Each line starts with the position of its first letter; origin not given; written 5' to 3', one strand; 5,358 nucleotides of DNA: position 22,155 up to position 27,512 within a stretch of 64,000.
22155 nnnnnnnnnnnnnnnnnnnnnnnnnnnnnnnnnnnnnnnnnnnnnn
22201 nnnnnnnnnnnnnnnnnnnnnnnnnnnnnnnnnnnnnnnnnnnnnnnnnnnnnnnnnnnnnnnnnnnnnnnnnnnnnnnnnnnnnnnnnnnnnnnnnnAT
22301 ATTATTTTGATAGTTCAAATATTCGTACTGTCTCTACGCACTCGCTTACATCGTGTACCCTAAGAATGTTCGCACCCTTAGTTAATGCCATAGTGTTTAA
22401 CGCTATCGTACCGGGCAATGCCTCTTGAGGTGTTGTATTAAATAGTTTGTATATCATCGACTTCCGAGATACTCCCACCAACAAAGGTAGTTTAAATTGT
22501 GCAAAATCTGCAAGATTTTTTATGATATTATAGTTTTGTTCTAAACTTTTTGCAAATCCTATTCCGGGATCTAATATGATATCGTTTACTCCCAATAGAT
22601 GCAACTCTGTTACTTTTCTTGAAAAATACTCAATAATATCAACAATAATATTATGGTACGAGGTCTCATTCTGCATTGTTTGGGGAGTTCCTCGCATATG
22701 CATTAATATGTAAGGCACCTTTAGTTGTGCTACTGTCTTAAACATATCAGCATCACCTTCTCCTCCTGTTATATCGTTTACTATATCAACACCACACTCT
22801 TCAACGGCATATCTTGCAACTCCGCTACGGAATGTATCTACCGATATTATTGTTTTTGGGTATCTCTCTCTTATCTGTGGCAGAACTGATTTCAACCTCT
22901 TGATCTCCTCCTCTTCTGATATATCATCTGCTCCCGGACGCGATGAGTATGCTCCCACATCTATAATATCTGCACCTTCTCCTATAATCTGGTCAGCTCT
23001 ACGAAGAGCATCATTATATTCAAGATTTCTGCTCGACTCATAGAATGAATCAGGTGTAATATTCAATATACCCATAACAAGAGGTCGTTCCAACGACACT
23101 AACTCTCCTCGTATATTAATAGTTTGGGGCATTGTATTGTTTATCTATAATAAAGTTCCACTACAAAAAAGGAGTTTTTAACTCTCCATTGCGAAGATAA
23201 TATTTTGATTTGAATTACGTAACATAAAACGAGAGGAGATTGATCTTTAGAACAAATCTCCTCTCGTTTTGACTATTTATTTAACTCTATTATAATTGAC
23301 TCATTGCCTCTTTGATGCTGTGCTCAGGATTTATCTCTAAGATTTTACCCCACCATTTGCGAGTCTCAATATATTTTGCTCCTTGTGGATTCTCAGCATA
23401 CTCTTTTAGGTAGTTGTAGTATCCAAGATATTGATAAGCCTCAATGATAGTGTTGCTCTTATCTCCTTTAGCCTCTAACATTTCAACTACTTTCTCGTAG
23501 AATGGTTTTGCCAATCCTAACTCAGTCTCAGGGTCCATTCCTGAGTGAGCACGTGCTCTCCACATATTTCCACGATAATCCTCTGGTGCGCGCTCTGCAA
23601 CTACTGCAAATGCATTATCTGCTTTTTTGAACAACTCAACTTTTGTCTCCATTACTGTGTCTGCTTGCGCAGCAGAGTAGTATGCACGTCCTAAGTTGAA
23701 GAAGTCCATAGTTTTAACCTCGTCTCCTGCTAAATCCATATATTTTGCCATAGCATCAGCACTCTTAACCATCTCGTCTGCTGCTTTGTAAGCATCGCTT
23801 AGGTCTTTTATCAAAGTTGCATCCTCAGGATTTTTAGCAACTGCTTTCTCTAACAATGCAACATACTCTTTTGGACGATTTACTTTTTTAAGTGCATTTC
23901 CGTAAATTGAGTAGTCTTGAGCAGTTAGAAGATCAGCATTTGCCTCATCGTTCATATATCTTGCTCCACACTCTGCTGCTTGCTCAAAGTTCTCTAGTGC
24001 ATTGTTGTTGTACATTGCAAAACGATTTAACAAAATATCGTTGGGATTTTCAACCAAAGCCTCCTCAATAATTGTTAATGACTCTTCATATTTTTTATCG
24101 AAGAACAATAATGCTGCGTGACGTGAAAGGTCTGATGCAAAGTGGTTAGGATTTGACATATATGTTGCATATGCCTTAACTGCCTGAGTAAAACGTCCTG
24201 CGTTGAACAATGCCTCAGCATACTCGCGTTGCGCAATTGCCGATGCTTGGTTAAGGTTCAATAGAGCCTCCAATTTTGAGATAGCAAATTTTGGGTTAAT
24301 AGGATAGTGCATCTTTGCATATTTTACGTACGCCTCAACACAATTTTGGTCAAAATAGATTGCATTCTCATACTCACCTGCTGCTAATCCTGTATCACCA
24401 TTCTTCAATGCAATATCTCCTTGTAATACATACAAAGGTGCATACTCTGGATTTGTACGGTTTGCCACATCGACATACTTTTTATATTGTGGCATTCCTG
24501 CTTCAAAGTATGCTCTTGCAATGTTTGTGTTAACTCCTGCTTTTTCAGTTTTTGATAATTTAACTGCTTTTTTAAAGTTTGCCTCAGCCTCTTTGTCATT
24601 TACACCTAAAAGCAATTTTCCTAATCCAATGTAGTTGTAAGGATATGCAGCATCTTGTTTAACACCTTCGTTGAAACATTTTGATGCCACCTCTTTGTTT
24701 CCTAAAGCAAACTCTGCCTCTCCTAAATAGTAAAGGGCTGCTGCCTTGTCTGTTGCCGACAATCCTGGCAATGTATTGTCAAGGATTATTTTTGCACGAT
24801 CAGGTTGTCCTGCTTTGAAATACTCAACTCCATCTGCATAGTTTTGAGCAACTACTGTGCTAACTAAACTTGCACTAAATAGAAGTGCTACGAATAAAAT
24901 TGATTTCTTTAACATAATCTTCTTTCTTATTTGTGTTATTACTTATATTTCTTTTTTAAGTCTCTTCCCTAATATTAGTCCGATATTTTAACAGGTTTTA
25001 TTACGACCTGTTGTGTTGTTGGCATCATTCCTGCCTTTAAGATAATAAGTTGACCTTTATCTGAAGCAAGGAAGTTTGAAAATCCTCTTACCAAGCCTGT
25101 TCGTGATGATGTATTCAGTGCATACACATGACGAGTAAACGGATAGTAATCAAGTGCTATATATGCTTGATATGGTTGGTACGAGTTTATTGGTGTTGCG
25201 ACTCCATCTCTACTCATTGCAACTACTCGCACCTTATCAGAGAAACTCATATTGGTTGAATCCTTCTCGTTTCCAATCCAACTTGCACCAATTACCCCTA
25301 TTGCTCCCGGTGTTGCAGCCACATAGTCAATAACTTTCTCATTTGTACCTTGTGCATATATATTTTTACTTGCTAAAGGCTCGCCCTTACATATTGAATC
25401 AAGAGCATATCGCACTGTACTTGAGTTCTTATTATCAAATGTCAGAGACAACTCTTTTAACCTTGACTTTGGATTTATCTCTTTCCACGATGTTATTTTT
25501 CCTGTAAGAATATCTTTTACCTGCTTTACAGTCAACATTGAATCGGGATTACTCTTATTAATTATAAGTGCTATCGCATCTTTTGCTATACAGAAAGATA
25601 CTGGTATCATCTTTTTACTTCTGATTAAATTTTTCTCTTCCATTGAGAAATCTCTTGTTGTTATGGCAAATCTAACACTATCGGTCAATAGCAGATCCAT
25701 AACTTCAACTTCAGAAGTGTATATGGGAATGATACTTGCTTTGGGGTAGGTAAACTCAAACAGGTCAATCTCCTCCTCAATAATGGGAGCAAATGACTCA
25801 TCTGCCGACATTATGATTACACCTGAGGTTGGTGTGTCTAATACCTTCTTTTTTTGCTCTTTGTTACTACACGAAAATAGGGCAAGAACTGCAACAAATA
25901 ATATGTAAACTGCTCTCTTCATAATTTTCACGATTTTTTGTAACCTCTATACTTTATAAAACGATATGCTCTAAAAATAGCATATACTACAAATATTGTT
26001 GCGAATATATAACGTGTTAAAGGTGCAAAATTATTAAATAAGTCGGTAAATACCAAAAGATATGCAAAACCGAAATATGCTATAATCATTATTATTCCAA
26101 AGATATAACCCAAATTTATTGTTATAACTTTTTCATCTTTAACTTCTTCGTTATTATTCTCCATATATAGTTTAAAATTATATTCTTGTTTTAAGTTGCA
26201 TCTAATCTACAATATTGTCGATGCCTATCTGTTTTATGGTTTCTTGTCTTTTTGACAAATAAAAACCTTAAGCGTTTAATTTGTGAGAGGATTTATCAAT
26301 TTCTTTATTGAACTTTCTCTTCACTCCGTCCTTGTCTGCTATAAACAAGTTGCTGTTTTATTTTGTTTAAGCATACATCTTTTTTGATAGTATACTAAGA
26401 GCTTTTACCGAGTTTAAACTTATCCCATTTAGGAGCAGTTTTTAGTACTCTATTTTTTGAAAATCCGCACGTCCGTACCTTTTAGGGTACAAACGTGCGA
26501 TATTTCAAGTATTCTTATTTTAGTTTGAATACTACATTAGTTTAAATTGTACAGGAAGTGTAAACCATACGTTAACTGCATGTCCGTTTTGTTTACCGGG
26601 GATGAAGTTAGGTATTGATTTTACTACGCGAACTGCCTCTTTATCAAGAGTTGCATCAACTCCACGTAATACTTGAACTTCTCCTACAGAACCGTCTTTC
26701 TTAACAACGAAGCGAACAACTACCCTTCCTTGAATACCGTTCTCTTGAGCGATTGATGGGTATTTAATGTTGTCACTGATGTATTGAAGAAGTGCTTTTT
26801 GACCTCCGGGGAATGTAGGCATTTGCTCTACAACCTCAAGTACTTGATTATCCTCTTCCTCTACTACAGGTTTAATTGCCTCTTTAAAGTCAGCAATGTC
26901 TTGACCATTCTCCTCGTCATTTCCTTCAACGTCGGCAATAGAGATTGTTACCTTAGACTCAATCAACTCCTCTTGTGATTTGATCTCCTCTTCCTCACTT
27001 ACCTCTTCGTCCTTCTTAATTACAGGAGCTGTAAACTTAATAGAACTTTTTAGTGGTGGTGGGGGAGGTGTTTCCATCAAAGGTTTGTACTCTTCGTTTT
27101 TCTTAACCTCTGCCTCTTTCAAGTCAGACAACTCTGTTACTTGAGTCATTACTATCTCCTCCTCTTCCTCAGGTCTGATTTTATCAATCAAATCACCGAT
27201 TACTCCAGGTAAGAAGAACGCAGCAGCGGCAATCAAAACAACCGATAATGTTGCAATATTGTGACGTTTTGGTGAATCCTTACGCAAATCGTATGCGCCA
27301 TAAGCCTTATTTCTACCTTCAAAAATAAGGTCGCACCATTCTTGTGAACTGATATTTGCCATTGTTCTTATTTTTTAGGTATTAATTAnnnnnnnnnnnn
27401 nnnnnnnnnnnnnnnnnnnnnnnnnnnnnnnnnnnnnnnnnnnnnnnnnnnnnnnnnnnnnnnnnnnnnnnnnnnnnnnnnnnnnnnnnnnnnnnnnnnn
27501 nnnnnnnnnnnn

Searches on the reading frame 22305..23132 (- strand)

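Call 51: search_protein_families(library=pfam, proteins=[window:22305-23132:-], max_evalue=0.00001)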
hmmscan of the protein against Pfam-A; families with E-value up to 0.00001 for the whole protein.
window:22305-23132:- (276 aa): 1 family
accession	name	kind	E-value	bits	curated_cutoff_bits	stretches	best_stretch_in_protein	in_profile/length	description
PF00809.28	Pterin_bind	-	2.4e-76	257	25.5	1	20-260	1-244/244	Pterin binding enzyme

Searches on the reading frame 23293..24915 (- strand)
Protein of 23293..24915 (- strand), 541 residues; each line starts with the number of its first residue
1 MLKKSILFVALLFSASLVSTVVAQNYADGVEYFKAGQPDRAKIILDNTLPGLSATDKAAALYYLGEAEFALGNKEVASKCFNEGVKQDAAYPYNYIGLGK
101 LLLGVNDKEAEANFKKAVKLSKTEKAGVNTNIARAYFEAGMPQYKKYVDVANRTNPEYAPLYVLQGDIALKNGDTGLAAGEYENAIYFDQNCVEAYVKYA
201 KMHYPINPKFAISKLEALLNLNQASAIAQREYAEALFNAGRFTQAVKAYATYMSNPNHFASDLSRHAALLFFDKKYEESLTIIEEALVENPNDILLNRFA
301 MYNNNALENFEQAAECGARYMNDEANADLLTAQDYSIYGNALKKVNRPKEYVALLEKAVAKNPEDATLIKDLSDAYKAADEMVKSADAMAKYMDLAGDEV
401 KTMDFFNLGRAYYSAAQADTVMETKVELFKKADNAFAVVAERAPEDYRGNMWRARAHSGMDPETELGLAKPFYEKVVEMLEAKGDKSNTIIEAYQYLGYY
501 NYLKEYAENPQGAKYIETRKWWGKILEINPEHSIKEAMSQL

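Call 51: search_protein_families(library=pfam, proteins=[window:23293-24915:-], max_evalue=0.00001)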
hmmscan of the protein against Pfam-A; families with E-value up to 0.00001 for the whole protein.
window:23293-24915:- (541 aa): 3 families
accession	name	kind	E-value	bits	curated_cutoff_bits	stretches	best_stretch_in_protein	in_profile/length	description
PF13428.12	TPR_14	-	1.7e-12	47.1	23.5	0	337-372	6-41/44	Tetratricopeptide repeat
PF14559.12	TPR_19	-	6e-08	33.3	25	0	211-252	10-51/68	Tetratricopeptide repeat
PF07719.23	TPR_2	-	6.1e-07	29.5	27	0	58-88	1-31/34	Tetratricopeptide repeat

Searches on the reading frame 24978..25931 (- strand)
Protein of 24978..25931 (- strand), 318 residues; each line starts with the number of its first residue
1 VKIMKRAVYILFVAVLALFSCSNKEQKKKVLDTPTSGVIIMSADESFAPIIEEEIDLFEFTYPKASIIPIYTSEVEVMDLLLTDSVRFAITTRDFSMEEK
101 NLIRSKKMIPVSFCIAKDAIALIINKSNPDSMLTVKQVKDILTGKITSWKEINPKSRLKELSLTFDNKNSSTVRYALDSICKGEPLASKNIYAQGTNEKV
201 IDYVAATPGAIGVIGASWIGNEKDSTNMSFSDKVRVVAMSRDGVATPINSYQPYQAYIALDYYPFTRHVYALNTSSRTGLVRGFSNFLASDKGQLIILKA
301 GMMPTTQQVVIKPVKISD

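Call 51: search_protein_families(library=pfam, proteins=[window:24978-25931:-], max_evalue=0.00001)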
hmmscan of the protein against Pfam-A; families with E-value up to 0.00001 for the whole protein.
window:24978-25931:- (318 aa): 1 family
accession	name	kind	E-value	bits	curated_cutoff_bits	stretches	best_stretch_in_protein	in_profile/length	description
PF12849.12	PBP_like_2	-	4.7e-32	112.2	27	1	33-292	6-267/267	PBP superfamily domain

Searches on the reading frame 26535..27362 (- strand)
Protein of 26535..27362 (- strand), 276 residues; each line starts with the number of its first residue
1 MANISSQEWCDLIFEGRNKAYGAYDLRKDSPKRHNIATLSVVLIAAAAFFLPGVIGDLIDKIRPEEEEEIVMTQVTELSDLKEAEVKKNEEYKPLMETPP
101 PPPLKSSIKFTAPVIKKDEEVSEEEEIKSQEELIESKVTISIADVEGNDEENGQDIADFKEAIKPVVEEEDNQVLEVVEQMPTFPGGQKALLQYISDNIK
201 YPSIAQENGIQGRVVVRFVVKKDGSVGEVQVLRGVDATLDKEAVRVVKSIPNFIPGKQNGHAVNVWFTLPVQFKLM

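Call 51: search_protein_families(library=pfam, proteins=[window:26535-27362:-], max_evalue=0.00001)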
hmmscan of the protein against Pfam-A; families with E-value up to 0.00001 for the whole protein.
window:26535-27362:- (276 aa): 1 family
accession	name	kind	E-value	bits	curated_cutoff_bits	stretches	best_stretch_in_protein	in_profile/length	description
PF03544.19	TonB_C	-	1.6e-22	80.2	24.6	1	198-275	2-79/79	Gram-negative bacterial TonB protein C-terminal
